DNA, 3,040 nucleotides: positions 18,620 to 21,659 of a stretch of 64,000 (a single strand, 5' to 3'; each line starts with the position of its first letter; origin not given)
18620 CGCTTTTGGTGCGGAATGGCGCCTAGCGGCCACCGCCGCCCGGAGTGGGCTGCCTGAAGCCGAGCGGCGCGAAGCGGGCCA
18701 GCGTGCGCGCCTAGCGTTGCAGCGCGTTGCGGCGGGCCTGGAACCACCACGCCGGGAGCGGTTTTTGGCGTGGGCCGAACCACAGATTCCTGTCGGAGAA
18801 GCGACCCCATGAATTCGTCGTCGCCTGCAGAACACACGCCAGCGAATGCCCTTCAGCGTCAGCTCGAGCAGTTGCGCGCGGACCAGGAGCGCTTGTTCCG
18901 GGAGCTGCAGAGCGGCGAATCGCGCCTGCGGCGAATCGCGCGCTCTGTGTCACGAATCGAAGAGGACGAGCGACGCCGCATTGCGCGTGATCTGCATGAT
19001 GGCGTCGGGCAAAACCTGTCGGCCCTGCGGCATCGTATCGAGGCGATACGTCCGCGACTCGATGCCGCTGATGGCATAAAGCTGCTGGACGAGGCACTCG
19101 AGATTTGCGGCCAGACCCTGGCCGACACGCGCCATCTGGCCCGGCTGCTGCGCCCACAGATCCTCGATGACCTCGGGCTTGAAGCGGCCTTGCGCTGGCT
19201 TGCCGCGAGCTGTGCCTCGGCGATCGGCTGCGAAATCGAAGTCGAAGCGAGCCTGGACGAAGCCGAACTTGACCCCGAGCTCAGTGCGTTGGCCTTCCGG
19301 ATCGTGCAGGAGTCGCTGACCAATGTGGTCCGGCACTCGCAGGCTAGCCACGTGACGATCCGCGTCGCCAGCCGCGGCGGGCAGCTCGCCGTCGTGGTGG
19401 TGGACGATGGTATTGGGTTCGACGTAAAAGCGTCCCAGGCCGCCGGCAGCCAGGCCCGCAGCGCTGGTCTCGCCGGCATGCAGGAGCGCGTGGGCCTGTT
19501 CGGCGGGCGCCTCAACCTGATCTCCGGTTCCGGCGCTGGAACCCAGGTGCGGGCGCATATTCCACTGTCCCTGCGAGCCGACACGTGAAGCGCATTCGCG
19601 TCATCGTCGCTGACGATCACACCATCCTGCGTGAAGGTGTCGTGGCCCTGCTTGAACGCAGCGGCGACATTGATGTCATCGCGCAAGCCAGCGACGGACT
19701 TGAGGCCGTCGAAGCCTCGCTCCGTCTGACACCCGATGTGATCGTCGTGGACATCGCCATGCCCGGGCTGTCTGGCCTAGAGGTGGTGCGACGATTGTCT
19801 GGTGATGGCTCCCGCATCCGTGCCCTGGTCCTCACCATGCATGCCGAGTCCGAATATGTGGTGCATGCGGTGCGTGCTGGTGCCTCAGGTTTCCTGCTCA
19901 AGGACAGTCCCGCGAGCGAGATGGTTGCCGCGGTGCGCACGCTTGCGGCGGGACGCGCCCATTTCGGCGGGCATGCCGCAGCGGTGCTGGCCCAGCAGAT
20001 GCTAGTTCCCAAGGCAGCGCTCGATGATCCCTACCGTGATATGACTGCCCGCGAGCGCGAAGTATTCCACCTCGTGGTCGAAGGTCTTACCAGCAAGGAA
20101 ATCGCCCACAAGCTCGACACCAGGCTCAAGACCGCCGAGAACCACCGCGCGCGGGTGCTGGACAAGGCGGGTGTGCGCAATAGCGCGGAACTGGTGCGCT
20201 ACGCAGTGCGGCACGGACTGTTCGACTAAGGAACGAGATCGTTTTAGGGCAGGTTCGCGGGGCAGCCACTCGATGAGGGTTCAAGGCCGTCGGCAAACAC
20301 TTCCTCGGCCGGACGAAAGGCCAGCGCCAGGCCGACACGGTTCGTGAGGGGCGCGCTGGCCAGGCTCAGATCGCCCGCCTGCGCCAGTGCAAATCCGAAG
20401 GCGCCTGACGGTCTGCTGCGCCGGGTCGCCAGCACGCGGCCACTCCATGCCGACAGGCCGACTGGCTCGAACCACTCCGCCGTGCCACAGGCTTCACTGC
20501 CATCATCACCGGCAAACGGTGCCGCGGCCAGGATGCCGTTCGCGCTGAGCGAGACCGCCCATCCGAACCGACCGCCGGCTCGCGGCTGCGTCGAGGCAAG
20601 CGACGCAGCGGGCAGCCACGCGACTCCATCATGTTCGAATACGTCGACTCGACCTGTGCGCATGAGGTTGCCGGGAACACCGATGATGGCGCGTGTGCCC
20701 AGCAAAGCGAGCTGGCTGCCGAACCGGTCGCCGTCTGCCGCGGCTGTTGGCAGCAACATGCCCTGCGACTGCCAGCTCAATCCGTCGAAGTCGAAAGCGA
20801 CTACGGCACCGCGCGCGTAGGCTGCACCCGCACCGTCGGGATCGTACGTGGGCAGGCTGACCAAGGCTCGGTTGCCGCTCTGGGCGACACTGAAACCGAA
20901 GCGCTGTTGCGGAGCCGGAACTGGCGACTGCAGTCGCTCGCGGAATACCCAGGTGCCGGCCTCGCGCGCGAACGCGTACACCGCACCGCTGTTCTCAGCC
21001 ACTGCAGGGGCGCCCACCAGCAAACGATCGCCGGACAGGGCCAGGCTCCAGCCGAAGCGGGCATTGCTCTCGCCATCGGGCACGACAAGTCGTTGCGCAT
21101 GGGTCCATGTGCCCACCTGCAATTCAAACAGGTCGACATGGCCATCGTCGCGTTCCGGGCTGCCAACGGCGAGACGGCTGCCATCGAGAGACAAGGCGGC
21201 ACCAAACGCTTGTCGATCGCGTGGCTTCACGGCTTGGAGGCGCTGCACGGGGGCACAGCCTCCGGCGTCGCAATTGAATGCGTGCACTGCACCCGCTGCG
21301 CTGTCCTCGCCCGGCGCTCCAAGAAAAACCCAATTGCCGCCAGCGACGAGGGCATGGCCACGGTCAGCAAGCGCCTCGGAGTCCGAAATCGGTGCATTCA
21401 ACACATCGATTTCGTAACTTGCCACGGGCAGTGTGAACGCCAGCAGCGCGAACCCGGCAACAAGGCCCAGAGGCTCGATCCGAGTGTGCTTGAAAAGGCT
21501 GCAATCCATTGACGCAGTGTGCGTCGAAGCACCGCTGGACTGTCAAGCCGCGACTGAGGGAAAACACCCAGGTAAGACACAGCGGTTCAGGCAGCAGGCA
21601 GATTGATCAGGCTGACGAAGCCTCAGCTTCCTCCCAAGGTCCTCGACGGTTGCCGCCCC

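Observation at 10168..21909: ~11.7-kb accessory insertion splitting the deeply conserved aroQ-accB-accC ... prmA-fis block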

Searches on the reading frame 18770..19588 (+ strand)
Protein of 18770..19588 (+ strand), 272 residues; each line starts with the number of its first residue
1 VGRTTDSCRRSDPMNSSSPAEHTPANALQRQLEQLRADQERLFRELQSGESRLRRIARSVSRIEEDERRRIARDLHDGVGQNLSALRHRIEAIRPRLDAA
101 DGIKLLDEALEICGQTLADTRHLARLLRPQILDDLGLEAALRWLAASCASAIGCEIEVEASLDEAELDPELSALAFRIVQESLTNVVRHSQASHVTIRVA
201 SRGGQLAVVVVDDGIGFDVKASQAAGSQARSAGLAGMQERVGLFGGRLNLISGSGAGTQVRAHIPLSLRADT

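Call 3: search_protein_families(library=pfam, proteins=[window:18770-19588:+])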
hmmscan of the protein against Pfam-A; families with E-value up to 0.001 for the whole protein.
window:18770-19588:+ (272 aa): 3 families
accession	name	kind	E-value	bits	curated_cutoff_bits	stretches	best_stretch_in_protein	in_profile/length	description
PF07730.19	HisKA_3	-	3.3e-14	53.6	24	1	67-131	1-67/68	Histidine kinase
PF02518.31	HATPase_c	-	9.2e-14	52.3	26.4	1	175-267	6-110/111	Histidine kinase-, DNA gyrase B-, and HSP90-like ATPase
PF13581.12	HATPase_c_2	-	1.1e-06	29.1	27.4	1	159-227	16-89/127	Histidine kinase-like ATPase domain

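Call 47: search_protein_families(library=ncbifam, proteins=[window:18809-19588:+], max_evalue=0.001)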
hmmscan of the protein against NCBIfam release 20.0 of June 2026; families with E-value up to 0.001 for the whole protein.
window:18809-19588:+ (259 aa): 9 families
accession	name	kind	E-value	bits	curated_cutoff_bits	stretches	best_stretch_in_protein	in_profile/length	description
NF052443.1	SensHisKinMctS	equivalog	2.7e-47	161.1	700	1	31-256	227-451/457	two-component system sensor histidine kinase MctS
NF008649.0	PRK11644.1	equivalog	1e-39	136.7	408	1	26-252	275-495/499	signal transduction histidine-protein kinase/phosphatase UhpB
NF052531.1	Strep_LiaS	equivalog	2.2e-28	99.5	450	1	9-253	90-327/328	envelope stress sensor histidine kinase LiaS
NF047786.1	his_kin_MadS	equivalog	9.7e-23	80.9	500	1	9-252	187-434/434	MadS family sensor histidine kinase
NF008184.0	PRK10935.1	equivalog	1.4e-20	73.5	553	1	53-252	362-558/565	nitrate/nitrite two-component system sensor histidine kinase NarQ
NF007896.0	PRK10600.1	equivalog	7.2e-18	64.5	578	1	50-248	386-580/598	nitrate/nitrite two-component system sensor histidine kinase NarX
NF047322.1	HK_morpho_MacS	equivalog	3.2e-09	36.4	300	1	36-252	166-367/367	MacS family sensor histidine kinase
NF040691.1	MtrAB_MtrB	equivalog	1.8e-05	23.9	450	1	140-253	367-492/507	MtrAB system histidine kinase MtrB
NF041832.1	near_NosP_CTERM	subfamily_domain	0.00044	19.4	400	1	142-208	104-167/370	NahK/ErcS family hybrid sensor histidine kinase/response regulator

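Call 82: search_protein_families(library=padloc, proteins=[window:18809-19588:+], max_evalue=0.001)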
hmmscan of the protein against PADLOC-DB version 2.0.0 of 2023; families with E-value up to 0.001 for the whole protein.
window:18809-19588:+ (259 aa): 0 families

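Call 96: search_solved_structures(query=window:18809-19588:+, max_evalue=0.001)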
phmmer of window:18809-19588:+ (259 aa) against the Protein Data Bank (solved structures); distinct sequences matched with E-value up to 0.001: 10.
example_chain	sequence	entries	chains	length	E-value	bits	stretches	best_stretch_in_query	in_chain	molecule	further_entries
7ssj_A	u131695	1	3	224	6.3e-11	45.4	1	21-247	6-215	Sensor histidine kinase DesK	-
3gig_A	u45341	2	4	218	8.2e-11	45.1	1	24-247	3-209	Sensor histidine kinase desK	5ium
3ehf_A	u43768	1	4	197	3.3e-10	43.1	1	52-247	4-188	Sensor kinase (YocF protein)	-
3gie_A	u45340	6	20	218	1.1e-09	41.3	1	24-247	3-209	Sensor histidine kinase desK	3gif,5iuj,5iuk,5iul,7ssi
3ehh_A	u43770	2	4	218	5.6e-09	39.1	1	24-247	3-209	Sensor kinase (YocF protein)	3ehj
4gt8_A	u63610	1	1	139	9.8e-09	38.3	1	158-254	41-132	Sensor protein vraS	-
8sbm_A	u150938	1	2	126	5.1e-06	29.4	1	153-254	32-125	GAF domain-containing protein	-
3zxo_A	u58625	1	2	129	9.8e-06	28.5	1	153-254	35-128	REDOX SENSOR HISTIDINE KINASE RESPONSE REGULATOR DEVS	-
3ehg_A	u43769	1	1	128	4.7e-05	26.2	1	165-247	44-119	Sensor kinase (YocF protein)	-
3zxq_A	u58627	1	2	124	0.00024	23.9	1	154-254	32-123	HYPOXIA SENSOR HISTIDINE KINASE RESPONSE REGULATOR DOST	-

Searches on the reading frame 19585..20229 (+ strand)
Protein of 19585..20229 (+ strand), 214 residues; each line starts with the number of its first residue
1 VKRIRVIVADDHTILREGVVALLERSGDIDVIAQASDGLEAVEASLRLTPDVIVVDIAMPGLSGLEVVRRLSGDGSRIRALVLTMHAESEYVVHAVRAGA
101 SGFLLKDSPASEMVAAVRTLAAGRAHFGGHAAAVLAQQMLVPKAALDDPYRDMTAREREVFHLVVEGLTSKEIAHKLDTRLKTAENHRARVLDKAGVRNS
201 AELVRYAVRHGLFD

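Call 3: search_protein_families(library=pfam, proteins=[window:19585-20229:+])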
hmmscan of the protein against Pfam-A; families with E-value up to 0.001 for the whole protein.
window:19585-20229:+ (214 aa): 3 families
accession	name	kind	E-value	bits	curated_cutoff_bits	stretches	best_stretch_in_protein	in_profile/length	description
PF00072.30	Response_reg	-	1.9e-25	89.6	30.2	1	6-118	1-111/111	Response regulator receiver domain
PF00196.25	GerE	-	2.7e-13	49.8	23.5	1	153-207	3-57/57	Bacterial regulatory proteins, luxR family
PF08281.18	Sigma70_r4_2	-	5.9e-06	26.3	25.7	1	153-192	11-51/54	Sigma-70, region 4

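Call 47: search_protein_families(library=ncbifam, proteins=[window:19585-20229:+], max_evalue=0.001)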
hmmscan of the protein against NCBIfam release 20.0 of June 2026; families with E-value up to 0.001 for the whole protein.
window:19585-20229:+ (214 aa): 90 families (the best 25 are shown)
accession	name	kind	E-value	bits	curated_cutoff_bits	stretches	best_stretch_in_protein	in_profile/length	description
NF052445.1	RespRegMctR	equivalog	2.7e-49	167.4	300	1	4-212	2-204/205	two-component system response regulator MctR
NF011896.0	PRK15369.1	equivalog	2e-42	145.2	242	1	1-212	1-209/211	two component system response regulator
NF007935.0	PRK10651.1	equivalog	2.2e-40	138.2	250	1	4-207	7-210/216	two-component system response regulator NarL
NF007018.1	PRK09483.1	equivalog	1.2e-38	132.9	280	1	4-214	2-210/217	UvrY/SirA/GacA family response regulator transcription factor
NF047785.1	respo_reg_MadR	equivalog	8.4e-38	129.8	300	1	4-212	1-208/209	MadR family response regulator transcription factor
NF007708.0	PRK10403.1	equivalog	2.7e-35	121.8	343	1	4-199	7-200/215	nitrate/nitrite response regulator protein NarP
NF007685.0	PRK10360.1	equivalog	3.2e-30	105.4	258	1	4-205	2-190/196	response regulator transcription factor UhpA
NF007403.0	PRK09935.1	equivalog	1.8e-29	102.8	271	1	1-212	1-209/210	fimbria biosynthesis transcriptional regulator FimZ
NF006900.1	PRK09390.1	equivalog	1.4e-25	90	255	1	4-210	5-200/203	response regulator FixJ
NF007419.0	PRK09958.1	equivalog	8.4e-23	81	251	1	6-209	3-200/204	acid-sensing system DNA-binding response regulator EvgA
NF040749.1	tetrathio_RR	equivalog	2.6e-22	79.5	290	1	40-205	34-186/191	tetrathionate respiration response regulator TtrR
NF001965.0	PRK00742.1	subfamily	5.4e-20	71.9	293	1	2-120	2-123/357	chemotaxis-specific protein-glutamate methyltransferase CheB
NF008098.0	PRK10840.1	equivalog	4.4e-19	68.8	235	1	1-206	1-204/216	response regulator transcription factor RcsB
NF008677.0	PRK11697.1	equivalog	8e-19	67.9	246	1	4-123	2-118/238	two-component system response regulator BtsR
NF041830.1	RR_TF_ErdR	exception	3.4e-16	59.6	390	1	5-200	3-198/213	response regulator transcription factor ErdR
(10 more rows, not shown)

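Call 82: search_protein_families(library=padloc, proteins=[window:19585-20229:+], max_evalue=0.001)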
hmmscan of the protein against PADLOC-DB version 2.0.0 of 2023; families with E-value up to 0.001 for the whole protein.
window:19585-20229:+ (214 aa): 3 families
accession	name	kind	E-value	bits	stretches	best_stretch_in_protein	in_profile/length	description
PDLC01851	CARF3--CARF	-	5.6e-06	24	1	151-195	208-252/279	-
PDLC01855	CARF3--CARF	-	7.5e-06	23.8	1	148-194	213-259/288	-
PDLC00405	SduA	-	0.00012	19.7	1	5-156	8-166/323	DUF4263 domain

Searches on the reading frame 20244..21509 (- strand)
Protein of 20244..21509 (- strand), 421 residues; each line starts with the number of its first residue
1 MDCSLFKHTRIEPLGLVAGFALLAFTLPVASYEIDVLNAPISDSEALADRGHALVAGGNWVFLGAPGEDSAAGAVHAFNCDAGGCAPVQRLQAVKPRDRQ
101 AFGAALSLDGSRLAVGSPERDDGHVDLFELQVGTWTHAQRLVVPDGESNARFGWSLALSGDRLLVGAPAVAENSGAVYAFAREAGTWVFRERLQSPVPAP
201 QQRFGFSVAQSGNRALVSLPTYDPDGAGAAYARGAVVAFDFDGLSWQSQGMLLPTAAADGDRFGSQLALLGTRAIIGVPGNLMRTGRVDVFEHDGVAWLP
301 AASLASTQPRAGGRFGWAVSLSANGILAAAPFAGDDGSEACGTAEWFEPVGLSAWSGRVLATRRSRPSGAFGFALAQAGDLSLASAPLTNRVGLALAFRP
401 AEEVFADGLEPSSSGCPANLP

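Call 3: search_protein_families(library=pfam, proteins=[window:20244-21509:-])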
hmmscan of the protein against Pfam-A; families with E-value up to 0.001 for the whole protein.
window:20244-21509:- (421 aa): 1 family
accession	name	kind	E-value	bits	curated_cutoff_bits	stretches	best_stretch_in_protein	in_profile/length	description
PF14312.12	FG-GAP_2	-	3.7e-36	123.5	23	2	135-180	1-49/49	FG-GAP repeat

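Call 47: search_protein_families(library=ncbifam, proteins=[window:20244-21509:-], max_evalue=0.001)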
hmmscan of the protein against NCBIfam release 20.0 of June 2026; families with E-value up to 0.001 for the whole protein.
window:20244-21509:- (421 aa): 0 families

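Call 82: search_protein_families(library=padloc, proteins=[window:20244-21509:-], max_evalue=0.001)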
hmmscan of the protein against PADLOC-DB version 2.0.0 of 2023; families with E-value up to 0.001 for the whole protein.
window:20244-21509:- (421 aa): 0 families
